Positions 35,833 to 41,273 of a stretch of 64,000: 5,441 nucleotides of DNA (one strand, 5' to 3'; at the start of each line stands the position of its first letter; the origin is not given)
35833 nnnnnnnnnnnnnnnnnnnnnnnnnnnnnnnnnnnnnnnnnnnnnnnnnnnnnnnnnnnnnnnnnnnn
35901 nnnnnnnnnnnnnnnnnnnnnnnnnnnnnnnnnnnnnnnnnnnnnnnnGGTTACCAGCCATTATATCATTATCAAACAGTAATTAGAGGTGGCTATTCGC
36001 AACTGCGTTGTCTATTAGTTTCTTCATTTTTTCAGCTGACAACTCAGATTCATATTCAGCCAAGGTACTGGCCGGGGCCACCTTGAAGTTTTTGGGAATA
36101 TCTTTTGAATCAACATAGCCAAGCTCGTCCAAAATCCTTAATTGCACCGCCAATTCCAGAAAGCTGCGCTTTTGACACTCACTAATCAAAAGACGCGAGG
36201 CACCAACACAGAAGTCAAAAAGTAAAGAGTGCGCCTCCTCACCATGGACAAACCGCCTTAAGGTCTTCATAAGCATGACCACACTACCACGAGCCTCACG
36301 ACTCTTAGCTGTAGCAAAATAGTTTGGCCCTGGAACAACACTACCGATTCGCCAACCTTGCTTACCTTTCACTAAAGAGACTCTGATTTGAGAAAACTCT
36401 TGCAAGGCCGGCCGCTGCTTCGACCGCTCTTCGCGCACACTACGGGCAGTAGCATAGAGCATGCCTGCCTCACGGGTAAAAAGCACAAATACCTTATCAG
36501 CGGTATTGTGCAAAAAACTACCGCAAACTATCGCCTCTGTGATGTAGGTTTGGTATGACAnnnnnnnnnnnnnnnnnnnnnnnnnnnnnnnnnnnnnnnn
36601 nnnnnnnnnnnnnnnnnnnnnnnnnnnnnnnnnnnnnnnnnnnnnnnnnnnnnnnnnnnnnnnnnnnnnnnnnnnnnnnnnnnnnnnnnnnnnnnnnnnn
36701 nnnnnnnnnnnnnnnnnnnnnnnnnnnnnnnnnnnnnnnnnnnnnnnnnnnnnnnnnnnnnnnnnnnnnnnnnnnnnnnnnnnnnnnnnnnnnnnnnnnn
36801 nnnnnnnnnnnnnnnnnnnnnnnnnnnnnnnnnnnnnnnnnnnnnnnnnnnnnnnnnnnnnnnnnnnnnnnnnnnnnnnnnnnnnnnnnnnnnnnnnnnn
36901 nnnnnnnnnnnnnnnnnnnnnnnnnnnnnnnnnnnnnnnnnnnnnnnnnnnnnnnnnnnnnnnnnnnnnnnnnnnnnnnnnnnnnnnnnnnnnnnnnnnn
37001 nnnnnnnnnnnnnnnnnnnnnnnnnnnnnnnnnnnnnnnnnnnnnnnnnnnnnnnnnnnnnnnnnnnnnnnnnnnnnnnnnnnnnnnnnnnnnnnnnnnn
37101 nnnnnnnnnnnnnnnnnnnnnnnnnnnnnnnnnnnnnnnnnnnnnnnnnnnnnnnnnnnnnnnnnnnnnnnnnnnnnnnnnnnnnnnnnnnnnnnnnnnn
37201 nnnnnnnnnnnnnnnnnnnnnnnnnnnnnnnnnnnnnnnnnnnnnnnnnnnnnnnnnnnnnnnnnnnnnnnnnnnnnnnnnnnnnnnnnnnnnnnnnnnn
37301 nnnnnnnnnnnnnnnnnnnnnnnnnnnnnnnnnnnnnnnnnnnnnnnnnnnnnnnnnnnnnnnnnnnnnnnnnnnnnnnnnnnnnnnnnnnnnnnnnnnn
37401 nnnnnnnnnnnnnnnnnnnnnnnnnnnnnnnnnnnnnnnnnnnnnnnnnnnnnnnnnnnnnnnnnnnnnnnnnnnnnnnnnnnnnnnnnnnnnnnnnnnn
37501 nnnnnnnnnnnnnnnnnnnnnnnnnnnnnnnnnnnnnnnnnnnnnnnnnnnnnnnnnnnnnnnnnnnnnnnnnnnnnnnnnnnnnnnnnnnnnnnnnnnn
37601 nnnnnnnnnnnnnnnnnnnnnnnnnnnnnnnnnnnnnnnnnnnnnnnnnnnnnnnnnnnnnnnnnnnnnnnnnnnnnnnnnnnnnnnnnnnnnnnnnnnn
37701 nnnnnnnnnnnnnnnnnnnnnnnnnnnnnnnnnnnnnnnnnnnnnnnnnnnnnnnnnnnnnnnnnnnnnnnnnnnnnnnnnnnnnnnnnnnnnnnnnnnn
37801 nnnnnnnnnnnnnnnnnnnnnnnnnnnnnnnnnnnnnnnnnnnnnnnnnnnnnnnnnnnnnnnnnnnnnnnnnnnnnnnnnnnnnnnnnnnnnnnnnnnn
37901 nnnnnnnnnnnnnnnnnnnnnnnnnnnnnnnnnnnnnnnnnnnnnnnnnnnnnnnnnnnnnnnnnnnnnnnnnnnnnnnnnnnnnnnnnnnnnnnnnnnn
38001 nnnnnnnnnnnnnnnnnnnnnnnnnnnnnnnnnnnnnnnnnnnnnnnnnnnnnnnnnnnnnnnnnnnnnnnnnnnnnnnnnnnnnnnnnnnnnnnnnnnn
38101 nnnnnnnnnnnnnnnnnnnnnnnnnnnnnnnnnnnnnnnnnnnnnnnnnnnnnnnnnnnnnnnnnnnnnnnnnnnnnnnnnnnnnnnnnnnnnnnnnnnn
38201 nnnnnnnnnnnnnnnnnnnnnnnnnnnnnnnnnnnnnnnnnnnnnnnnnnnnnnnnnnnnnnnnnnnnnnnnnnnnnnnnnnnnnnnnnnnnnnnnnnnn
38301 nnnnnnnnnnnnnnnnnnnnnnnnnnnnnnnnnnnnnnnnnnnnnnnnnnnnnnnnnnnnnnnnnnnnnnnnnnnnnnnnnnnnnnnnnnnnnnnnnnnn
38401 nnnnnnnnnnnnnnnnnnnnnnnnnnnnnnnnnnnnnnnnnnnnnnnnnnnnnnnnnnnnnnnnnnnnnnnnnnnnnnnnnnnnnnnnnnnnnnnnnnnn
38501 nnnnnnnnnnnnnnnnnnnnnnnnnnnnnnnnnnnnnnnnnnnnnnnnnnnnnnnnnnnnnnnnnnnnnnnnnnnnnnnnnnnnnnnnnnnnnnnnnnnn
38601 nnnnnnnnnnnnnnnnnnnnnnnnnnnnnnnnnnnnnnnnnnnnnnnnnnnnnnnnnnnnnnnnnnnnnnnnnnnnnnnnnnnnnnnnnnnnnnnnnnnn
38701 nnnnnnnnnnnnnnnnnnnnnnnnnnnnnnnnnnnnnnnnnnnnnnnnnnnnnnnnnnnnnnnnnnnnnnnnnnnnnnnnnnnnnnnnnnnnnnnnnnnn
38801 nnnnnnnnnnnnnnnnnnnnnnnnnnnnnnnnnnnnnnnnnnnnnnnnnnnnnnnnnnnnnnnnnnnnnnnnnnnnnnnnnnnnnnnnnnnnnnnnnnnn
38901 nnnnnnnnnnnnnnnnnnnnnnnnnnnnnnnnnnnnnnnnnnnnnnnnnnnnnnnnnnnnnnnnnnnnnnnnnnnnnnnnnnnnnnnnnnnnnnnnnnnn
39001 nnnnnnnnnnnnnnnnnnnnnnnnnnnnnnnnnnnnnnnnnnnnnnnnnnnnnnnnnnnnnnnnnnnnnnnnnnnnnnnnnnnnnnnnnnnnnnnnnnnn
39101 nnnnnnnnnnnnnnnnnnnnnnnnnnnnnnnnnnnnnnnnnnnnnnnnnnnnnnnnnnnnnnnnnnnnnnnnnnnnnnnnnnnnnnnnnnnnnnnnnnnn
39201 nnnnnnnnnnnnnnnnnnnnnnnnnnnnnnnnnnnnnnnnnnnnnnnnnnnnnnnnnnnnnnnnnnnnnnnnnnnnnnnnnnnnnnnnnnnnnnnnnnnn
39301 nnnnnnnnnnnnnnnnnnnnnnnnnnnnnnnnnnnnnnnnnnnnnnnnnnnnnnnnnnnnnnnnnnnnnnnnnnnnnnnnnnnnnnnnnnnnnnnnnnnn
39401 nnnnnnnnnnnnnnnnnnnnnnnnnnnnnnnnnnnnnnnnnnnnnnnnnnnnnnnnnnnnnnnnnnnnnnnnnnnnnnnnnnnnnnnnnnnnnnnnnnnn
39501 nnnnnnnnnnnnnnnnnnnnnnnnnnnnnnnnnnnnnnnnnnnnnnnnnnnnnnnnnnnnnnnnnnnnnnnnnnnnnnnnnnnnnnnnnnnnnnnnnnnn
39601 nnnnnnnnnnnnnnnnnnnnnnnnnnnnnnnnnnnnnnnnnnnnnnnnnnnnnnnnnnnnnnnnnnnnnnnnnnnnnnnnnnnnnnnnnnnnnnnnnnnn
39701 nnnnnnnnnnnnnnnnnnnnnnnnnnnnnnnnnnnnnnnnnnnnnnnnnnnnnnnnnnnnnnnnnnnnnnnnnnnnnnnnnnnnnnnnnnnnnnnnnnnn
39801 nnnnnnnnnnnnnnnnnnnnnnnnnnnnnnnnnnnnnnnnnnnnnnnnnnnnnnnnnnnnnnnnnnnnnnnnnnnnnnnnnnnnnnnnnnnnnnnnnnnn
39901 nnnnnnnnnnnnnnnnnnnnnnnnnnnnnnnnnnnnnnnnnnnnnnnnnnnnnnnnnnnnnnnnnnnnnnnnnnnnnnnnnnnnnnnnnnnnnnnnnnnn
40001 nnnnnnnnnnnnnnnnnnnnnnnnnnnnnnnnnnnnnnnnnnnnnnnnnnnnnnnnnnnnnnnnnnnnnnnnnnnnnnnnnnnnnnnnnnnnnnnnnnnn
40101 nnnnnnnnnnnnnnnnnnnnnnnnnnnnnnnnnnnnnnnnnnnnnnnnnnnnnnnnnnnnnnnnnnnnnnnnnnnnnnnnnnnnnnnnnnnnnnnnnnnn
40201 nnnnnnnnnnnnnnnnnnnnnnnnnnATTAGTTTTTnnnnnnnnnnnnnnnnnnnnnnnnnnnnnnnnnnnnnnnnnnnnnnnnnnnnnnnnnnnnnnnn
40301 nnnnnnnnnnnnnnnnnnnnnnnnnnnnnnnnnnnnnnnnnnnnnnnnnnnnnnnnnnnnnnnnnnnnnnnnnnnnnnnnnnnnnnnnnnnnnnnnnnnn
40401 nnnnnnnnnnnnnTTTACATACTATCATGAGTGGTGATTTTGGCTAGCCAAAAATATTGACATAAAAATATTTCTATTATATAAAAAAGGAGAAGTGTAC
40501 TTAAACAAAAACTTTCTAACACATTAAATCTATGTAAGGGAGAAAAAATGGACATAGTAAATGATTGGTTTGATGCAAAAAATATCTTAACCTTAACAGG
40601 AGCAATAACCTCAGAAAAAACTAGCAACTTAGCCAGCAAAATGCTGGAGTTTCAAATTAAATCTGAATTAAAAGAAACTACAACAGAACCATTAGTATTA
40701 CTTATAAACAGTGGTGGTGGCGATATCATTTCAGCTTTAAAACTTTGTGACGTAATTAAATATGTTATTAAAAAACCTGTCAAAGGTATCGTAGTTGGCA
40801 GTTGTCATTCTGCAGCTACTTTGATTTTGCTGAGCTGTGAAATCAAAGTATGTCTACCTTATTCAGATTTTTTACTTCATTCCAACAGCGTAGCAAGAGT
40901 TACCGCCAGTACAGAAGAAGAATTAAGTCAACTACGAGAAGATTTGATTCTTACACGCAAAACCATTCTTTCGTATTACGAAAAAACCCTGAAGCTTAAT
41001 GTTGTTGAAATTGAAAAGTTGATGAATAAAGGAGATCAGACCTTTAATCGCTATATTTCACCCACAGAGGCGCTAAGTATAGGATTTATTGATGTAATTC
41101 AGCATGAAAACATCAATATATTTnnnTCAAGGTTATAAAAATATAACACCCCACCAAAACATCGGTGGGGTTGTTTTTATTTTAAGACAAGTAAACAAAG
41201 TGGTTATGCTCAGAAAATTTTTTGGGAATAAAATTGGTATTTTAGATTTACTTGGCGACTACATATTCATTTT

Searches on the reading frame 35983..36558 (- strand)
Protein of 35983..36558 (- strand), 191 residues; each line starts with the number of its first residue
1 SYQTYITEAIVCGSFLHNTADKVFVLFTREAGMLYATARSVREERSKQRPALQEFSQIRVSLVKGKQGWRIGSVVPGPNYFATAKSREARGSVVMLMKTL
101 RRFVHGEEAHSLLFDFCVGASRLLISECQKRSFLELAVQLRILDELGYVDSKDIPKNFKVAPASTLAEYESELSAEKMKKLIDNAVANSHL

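Call 9: search_protein_families(library=pfam, proteins=[window:35983-36558:-], max_evalue=0.01)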
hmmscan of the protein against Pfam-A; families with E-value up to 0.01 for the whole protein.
window:35983-36558:- (191 aa): 1 family
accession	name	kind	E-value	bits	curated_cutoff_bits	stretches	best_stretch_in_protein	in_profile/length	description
PF11967.14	RecO_N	-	2.2e-09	37.7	27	1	5-66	4-66/80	Recombination protein O N terminal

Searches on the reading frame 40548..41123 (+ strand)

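Call 27: search_protein_families(library=pfam, proteins=[window:40548-41123:+], max_evalue=0.001)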
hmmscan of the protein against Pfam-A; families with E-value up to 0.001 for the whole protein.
window:40548-41123:+ (192 aa): 1 family
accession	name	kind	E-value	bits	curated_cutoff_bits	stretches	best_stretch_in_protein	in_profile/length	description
PF00574.28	CLP_protease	-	1.2e-18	68.1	20.2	1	10-185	15-179/182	Clp protease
